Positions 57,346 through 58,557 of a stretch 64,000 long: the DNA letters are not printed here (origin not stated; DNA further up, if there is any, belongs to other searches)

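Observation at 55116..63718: Light island: heliorhodopsin 1.4 kb from a CarH-type B12 photoreceptor-regulator and a furan-fatty-acid-like operon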

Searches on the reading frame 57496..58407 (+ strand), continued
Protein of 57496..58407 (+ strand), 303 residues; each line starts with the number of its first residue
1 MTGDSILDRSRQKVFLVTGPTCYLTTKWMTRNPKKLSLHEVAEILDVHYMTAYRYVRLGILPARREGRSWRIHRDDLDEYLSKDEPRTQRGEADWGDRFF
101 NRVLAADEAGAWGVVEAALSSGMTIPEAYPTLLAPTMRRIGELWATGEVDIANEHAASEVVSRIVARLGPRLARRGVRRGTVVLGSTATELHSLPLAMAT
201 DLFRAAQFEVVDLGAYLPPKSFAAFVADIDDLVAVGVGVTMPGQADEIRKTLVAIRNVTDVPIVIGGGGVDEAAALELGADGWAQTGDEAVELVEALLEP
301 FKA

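Call 64: find_homologous_proteins(query=window:57580-58407:+, max_evalue=1e-10)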
Query window:57580-58407:+ (275 aa): 1372 proteins with E <= 1e-10 among 8000 candidates; the best 120 are listed.
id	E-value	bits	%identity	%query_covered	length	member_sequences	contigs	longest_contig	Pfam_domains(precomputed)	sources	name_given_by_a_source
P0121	2.0e-159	547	93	97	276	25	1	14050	PF12728.14,PF02607.23,PF02310.25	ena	-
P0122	1.3e-150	518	87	99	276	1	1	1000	PF12728.14,PF02607.23,PF02310.25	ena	-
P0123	5.2e-150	516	87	97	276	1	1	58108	PF12728.14,PF02607.23,PF02310.25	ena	-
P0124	7.1e-150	516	86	99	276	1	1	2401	PF12728.14,PF02607.23,PF02310.25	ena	-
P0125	1.5e-149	515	87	99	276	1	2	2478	PF12728.14,PF02607.23,PF02310.25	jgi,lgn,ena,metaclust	metaclust:\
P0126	2.1e-149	514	88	98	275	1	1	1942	PF12728.14,PF02607.23,PF02310.25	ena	-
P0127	5.5e-149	513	87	97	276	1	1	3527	PF12728.14,PF02607.23,PF02310.25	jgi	jgi:excisionase family DNA binding protein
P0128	8.9e-149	512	88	96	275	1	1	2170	PF12728.14,PF02607.23,PF02310.25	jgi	-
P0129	1.3e-148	512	88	96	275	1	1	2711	PF12728.14,PF02607.23,PF02310.25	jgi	-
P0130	1.6e-147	508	86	98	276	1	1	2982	PF12728.14,PF02607.23,PF02310.25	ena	-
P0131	5.5e-147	506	85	99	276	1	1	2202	PF12728.14,PF02607.23,PF02310.25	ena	-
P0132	6.7e-147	506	85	98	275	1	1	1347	PF12728.14,PF02607.23,PF02310.25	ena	-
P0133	9.3e-147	506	82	100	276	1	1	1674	PF12728.14,PF02607.23,PF02310.25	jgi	jgi:excisionase family DNA binding protein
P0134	1.5e-146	505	83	99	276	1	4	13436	PF12728.14,PF02607.23,PF02310.25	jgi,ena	-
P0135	1.7e-146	505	86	98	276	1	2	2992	PF12728.14,PF02607.23,PF02310.25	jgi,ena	-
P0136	2.0e-146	505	83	99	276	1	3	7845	PF12728.14,PF02607.23,PF02310.25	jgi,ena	-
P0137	9.9e-146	502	83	98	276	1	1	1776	PF12728.14,PF02607.23,PF02310.25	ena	-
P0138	5.1e-145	500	84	98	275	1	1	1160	PF12728.14,PF02607.23,PF02310.25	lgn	-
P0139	8.8e-145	499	84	100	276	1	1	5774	PF12728.14,PF02607.23,PF02310.25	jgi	-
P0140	2.6e-144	498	84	98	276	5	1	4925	PF12728.14,PF02607.23,PF02310.25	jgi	-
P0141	2.7e-144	498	85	98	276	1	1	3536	PF12728.14,PF02607.23,PF02310.25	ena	-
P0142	3.9e-144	497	84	98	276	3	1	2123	PF12728.14,PF02607.23,PF02310.25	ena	-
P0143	9.3e-144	496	83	97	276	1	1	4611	PF12728.14,PF02607.23,PF02310.25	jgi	jgi:excisionase family DNA binding protein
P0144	1.2e-143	495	83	98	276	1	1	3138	PF12728.14,PF02607.23,PF02310.25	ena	-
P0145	1.4e-143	495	84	97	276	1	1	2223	PF12728.14,PF02607.23,PF02310.25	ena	-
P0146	1.4e-143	495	83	98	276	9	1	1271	PF12728.14,PF02607.23,PF02310.25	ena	-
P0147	2.2e-143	495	84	97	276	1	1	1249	PF12728.14,PF02607.23,PF02310.25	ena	-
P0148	3.7e-143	494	83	97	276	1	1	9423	PF12728.14,PF02607.23,PF02310.25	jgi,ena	jgi:excisionase family DNA binding protein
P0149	5.5e-143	493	85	97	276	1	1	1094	PF12728.14,PF02607.23,PF02310.25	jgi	jgi:excisionase family DNA binding protein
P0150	1.3e-142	492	82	97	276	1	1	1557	PF12728.14,PF02607.23,PF02310.25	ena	-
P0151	7.5e-142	490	82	97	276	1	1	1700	PF12728.14,PF02607.23,PF02310.25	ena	-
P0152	2.9e-141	488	82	97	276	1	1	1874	PF12728.14,PF02607.23,PF02310.25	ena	-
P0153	3.9e-141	487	82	98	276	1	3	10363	PF12728.14,PF02607.23,PF02310.25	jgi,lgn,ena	-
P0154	3.7e-139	481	81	97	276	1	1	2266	PF12728.14,PF02607.23,PF02310.25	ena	-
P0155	6.8e-139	480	83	95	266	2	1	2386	PF12728.14,PF02607.23,PF02310.25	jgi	jgi:excisionase family DNA binding protein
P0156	1.2e-137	476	80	97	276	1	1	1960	PF12728.14,PF02607.23,PF02310.25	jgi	jgi:excisionase family DNA binding protein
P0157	2.0e-137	475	79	99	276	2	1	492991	PF12728.14,PF02607.23,PF02310.25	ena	-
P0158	3.9e-137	474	79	98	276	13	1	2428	PF12728.14,PF02607.23,PF02310.25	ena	-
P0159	3.0e-136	471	78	97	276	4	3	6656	PF12728.14,PF02607.23,PF02310.25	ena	-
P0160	3.2e-136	471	80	97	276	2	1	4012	PF12728.14,PF02607.23,PF02310.25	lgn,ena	-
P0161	4.2e-136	471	77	99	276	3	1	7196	PF12728.14,PF02607.23,PF02310.25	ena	-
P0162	6.2e-136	470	79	97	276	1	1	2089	PF12728.14,PF02607.23,PF02310.25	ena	-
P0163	8.2e-135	467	84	91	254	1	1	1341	PF12728.14,PF02607.23,PF02310.25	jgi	jgi:trimethylamine corrinoid protein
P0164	8.8e-135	466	79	98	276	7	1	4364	PF12728.14,PF02607.23,PF02310.25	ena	-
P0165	1.3e-134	466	79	97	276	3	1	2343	PF12728.14,PF02607.23,PF02310.25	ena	-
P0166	1.3e-134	466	79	97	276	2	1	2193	PF12728.14,PF02607.23,PF02310.25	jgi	jgi:excisionase family DNA binding protein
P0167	1.4e-134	466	79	97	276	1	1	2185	PF12728.14,PF02607.23,PF02310.25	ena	-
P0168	2.8e-133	461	76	99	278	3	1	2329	PF12728.14,PF02607.23,PF02310.25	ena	-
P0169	1.4e-132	459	79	96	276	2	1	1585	PF12728.14,PF02607.23,PF02310.25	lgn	-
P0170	1.5e-131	456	77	97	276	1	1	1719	PF12728.14,PF02607.23,PF02310.25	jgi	jgi:excisionase family DNA binding protein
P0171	4.5e-130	451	76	98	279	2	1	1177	PF12728.14,PF02607.23,PF02310.25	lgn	-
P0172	4.6e-130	451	76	97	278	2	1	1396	PF12728.14,PF02607.23,PF02310.25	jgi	jgi:excisionase family DNA binding protein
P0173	6.6e-130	450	76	97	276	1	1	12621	PF12728.14,PF02607.23,PF02310.25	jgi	-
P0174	2.1e-129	449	77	96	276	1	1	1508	PF12728.14,PF02607.23,PF02310.25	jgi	jgi:excisionase family DNA binding protein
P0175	3.1e-129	448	75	97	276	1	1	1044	PF12728.14,PF02607.23,PF02310.25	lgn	-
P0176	4.3e-129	448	75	97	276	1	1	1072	PF12728.14,PF02607.23,PF02310.25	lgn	-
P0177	1.0e-128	447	76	98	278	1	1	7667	PF12728.14,PF02607.23,PF02310.25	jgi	jgi:excisionase family DNA binding protein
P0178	2.0e-128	446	77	96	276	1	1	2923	PF12728.14,PF02607.23,PF02310.25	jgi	jgi:excisionase family DNA binding protein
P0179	3.9e-128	445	75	98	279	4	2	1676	PF12728.14,PF02607.23,PF02310.25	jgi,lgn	-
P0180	8.7e-127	440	74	97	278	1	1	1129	PF12728.14,PF02607.23,PF02310.25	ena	-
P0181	1.8e-126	439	72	99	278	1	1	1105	PF12728.14,PF02607.23,PF02310.25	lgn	-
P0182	2.1e-126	439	80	97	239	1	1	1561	PF12728.14,PF02607.23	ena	-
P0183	2.3e-126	439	75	98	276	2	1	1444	PF12728.14,PF02607.23,PF02310.25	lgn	-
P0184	4.7e-126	438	74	97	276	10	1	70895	PF12728.14,PF02607.23,PF02310.25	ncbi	-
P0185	4.2e-125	435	74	98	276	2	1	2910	PF12728.14,PF02607.23,PF02310.25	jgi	-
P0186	5.3e-124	431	72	98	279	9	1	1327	PF12728.14,PF02607.23,PF02310.25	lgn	-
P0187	8.6e-124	430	74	98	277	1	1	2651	PF12728.14,PF02607.23,PF02310.25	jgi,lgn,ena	-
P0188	8.7e-122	424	72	96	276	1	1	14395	PF12728.14,PF02607.23,PF02310.25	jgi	jgi:excisionase family DNA binding protein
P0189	1.6e-111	390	66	98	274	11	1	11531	PF12728.14,PF02607.23,PF02310.25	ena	-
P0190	2.3e-110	386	65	98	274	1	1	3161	PF12728.14,PF02607.23,PF02310.25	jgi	-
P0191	2.6e-105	370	78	80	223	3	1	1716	PF02607.23,PF02310.25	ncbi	ncbi:MAG: B12-binding domain-containing protein, partial [Acidimicrobiia bacterium]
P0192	1.6e-102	361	61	95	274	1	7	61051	PF12728.14,PF02607.23,PF02310.25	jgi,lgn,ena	jgi:excisionase family DNA binding protein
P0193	4.6e-101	356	62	99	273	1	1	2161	PF12728.14,PF02607.23,PF02310.25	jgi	jgi:excisionase family DNA binding protein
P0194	6.4e-98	346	60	95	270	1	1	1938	PF12728.14,PF02607.23,PF02310.25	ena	-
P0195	1.2e-97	345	59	97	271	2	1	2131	PF12728.14,PF02607.23,PF02310.25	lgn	-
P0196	1.4e-97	344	60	95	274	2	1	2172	PF12728.14,PF02607.23,PF02310.25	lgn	-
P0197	1.5e-97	344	87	65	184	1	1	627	PF12728.14,PF02607.23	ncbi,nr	ncbi:MAG: helix-turn-helix domain-containing protein, partial [Phycisphaeraceae bacterium]|nr:helix-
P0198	2.5e-95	337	59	95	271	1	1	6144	PF12728.14,PF02607.23,PF02310.25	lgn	-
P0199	8.4e-95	335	59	97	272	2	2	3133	PF12728.14,PF02607.23,PF02310.25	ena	-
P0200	1.9e-94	334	58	96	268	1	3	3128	PF12728.14,PF02607.23,PF02310.25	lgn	-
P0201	3.2e-94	333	60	96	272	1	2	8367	PF12728.14,PF02607.23,PF02310.25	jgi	jgi:MerR family transcriptional regulator, light-induced transcriptional regulator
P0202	3.3e-94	333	57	96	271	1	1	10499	PF12728.14,PF02607.23,PF02310.25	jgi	jgi:MerR family transcriptional regulator, light-induced transcriptional regulator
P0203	3.9e-93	330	60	95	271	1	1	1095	PF12728.14,PF02607.23,PF02310.25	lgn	-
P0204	4.8e-93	330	59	96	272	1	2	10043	PF12728.14,PF02607.23,PF02310.25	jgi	jgi:MerR family transcriptional regulator, light-induced transcriptional regulator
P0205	1.5e-92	328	57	96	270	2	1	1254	PF12728.14,PF02607.23,PF02310.25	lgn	-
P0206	1.7e-92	328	56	98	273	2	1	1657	PF12728.14,PF02607.23,PF02310.25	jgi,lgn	jgi:excisionase family DNA binding protein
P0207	2.3e-92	327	57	98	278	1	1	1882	PF12728.14,PF02607.23,PF02310.25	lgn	-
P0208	2.3e-92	327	59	96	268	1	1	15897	PF12728.14,PF02607.23,PF02310.25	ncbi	-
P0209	3.1e-92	327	58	96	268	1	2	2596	PF12728.14,PF02607.23,PF02310.25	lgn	-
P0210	4.9e-92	326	67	82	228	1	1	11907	PF02607.23,PF02310.25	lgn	-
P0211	7.8e-92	326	58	96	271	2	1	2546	PF12728.14,PF02607.23,PF02310.25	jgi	jgi:excisionase family DNA binding protein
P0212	1.4e-91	325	59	96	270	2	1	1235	PF12728.14,PF02607.23,PF02310.25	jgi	jgi:excisionase family DNA binding protein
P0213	1.8e-91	324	56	98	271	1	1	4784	PF12728.14,PF02607.23,PF02310.25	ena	-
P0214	4.9e-91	323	58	96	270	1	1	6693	PF12728.14,PF02607.23,PF02310.25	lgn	-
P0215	5.4e-91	323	56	96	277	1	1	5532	PF12728.14,PF02607.23,PF02310.25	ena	-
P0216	5.9e-91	323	53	98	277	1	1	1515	PF12728.14,PF02607.23,PF02310.25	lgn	-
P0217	1.3e-90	322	58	96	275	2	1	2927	PF12728.14,PF02607.23,PF02310.25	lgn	-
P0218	1.4e-90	321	55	98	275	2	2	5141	PF12728.14,PF02607.23,PF02310.25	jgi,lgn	-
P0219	1.5e-90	321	59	88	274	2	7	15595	PF12728.14,PF02607.23,PF02310.25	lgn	-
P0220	1.6e-90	321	55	96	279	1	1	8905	PF12728.14,PF02607.23,PF02310.25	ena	-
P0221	1.8e-90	321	57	97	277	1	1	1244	PF12728.14,PF02607.23,PF02310.25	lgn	-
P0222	2.0e-90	321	55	97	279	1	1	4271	PF12728.14,PF02607.23,PF02310.25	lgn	-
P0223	2.3e-90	321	56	95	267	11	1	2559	PF12728.14,PF02607.23,PF02310.25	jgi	jgi:excisionase family DNA binding protein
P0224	2.5e-90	321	55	96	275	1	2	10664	PF12728.14,PF02607.23,PF02310.25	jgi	jgi:excisionase family DNA binding protein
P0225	2.8e-90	321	55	97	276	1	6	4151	PF12728.14,PF02607.23,PF02310.25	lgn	-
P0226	3.3e-90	320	57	98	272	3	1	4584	PF12728.14,PF02607.23,PF02310.25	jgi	jgi:excisionase family DNA binding protein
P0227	3.7e-90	320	59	87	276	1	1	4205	PF12728.14,PF02607.23,PF02310.25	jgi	jgi:excisionase family DNA binding protein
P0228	4.2e-90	320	57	97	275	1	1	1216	PF12728.14,PF02607.23,PF02310.25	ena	-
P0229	4.9e-90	320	58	96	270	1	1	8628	PF12728.14,PF02607.23,PF02310.25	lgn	-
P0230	5.8e-90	319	55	97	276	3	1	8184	PF12728.14,PF02607.23,PF02310.25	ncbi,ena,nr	ncbi:MAG TPA: B12-binding domain-containing protein [Acidimicrobiia bacterium]|nr:B12-binding domain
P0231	6.1e-90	319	55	97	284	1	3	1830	PF12728.14,PF02607.23,PF02310.25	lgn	-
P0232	6.4e-90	319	57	96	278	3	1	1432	PF12728.14,PF02607.23,PF02310.25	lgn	-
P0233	6.9e-90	319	57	96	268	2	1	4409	PF12728.14,PF02607.23,PF02310.25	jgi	jgi:excisionase family DNA binding protein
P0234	8.3e-90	319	54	96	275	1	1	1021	PF12728.14,PF02607.23,PF02310.25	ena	-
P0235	9.9e-90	319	59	96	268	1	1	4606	PF12728.14,PF02607.23,PF02310.25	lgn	-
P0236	1.3e-89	318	54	96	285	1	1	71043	PF12728.14,PF02607.23,PF02310.25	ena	-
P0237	1.5e-89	318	55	97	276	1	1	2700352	PF12728.14,PF02607.23,PF02310.25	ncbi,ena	-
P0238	1.6e-89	318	55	96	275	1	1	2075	PF12728.14,PF02607.23,PF02310.25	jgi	jgi:excisionase family DNA binding protein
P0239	2.2e-89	318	56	97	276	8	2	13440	PF12728.14,PF02607.23,PF02310.25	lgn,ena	-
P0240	2.4e-89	317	56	97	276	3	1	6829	PF12728.14,PF02607.23,PF02310.25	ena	-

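Call 66: find_encoding_contigs(protein=P0157, flank=10000, max_places=2)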
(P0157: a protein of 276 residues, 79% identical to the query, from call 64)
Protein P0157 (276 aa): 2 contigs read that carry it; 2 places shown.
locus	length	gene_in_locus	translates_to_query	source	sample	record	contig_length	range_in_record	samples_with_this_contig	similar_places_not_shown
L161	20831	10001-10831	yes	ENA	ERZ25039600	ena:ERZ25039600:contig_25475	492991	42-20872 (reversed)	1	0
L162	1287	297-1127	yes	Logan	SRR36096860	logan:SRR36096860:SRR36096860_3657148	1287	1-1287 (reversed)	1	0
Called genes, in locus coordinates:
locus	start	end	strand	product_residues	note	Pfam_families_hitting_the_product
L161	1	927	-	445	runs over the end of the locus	PF00875:DNA_photolyase, PF03441:FAD_binding_7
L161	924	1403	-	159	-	PF11066:DUF2867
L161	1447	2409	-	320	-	PF01073:3Beta_HSD, PF01370:Epimerase, PF05368:NmrA, PF13460:NAD_binding_10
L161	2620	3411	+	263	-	PF14344:DUF4397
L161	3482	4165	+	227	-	PF04203:Sortase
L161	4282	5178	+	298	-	PF01370:Epimerase, PF08338:DUF1731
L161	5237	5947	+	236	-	PF03473:MOSC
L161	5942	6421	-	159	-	PF04073:tRNA_edit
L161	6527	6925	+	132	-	-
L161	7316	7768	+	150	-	-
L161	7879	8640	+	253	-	PF18761:Heliorhodopsin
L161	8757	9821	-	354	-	PF02469:Fasciclin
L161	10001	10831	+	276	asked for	PF12728:HTH_17, PF02607:B12-binding_2, PF02310:B12-binding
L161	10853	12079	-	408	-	PF02353:CMAS, PF13489:Methyltransf_23, PF08241:Methyltransf_11, PF08242:Methyltransf_12 (weak), PF13649:Methyltransf_25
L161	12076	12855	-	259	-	PF07103:DUF1365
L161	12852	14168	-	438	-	PF01266:DAO (weak), PF13450:NAD_binding_8, PF01593:Amino_oxidase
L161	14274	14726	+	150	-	PF10604:Polyketide_cyc2, PF03364:Polyketide_cyc (weak)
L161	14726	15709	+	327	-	PF00106:adh_short, PF01370:Epimerase, PF08659:KR, PF13561:adh_short_C2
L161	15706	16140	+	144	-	PF10604:Polyketide_cyc2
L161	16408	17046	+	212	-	PF04542:Sigma70_r2, PF04545:Sigma70_r4, PF08281:Sigma70_r4_2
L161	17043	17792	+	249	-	PF10099:RskA_C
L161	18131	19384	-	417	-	PF01594:AI-2E_transport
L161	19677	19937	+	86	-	-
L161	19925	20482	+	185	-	-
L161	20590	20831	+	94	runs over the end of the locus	?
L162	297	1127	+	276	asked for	PF12728:HTH_17, PF02607:B12-binding_2, PF02310:B12-binding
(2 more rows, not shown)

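Call 71: find_encoding_contigs(protein=P0237, flank=10000, max_places=1)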
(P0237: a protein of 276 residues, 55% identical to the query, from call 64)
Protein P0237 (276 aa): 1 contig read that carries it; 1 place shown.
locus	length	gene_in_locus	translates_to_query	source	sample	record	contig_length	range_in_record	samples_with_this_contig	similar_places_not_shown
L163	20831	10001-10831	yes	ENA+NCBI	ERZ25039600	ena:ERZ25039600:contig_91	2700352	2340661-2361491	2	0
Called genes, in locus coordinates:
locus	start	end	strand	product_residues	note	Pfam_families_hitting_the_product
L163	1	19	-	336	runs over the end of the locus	PF01545:Cation_efflux, PF16916:ZT_dimer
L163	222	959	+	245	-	PF04402:SIMPL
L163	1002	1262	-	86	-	-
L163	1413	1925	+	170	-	PF08823:PG_binding_2 (faint), PF01471:PG_binding_1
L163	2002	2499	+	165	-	PF01613:Flavin_Reduct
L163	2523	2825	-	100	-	PF06155:GBBH-like_N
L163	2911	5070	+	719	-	PF28598:PDH_E1_N, PF00456:Transketolase_N, PF17831:PDH_E1_M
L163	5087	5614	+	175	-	PF22613:Transketolase_C_1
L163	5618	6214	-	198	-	PF00156:Pribosyltran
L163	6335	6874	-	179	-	PF07681:DoxX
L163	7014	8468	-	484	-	PF00171:Aldedh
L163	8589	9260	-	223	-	PF10099:RskA_C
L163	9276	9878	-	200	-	PF04542:Sigma70_r2, PF08281:Sigma70_r4_2, PF04545:Sigma70_r4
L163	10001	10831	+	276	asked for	PF12728:HTH_17, PF02607:B12-binding_2, PF02310:B12-binding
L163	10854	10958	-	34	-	-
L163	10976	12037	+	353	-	PF24096:DUF7379 (faint), PF05057:DUF676 (faint), PF07819:PGAP1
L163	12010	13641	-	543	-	PF00342:PGI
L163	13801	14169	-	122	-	PF02452:PemK_toxin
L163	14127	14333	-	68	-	-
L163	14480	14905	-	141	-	PF00903:Glyoxalase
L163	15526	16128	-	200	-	-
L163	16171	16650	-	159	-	PF28211:GlpR (faint)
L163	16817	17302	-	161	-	PF00994:MoCF_biosynth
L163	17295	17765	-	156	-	PF01967:MoaC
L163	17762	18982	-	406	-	PF03453:MoeA_N, PF00994:MoCF_biosynth, PF03454:MoeA_C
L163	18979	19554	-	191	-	PF02660:G3P_acyltransf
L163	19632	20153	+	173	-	PF08666:SAF (weak)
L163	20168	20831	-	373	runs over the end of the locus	PF12679:ABC2_membrane_2 (weak), PF10920:DUF2705 (weak)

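Call 72: predict_structure(alignment_id=A6)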
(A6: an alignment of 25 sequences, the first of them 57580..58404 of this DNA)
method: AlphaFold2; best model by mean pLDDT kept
length: 275 residues; sequences in the alignment: 25
mean_pLDDT: 90.8   pTM: 0.76
mean pLDDT of the five models: 90.8, 90.4, 89.5, 88.5, 87.6
residues with pLDDT >= 90: 205; 70-90: 56; 50-70: 13; < 50: 1
segments of 3 or more residues with pLDDT < 50: none
pLDDT, mean of each block of 10 residues (from residue 1): 80 91 86 92 95 78 78 96 95 92 93 91 92 95 85 91 76 95 92 96 97 89 97 95 96 95 96 84
secondary structure, 60 per line:
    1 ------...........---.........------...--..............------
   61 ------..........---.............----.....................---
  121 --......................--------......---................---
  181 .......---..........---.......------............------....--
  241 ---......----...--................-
elements in order: E7-9 H10-17 H21-29 E36-38 E41-45 H46-54 H67-76 H80-92 H97-117 H123-144 E153-158 H162-177 E181-187 H191-200 E204-210 H217-228 E235-238 H244-249 E254-256 H259-274
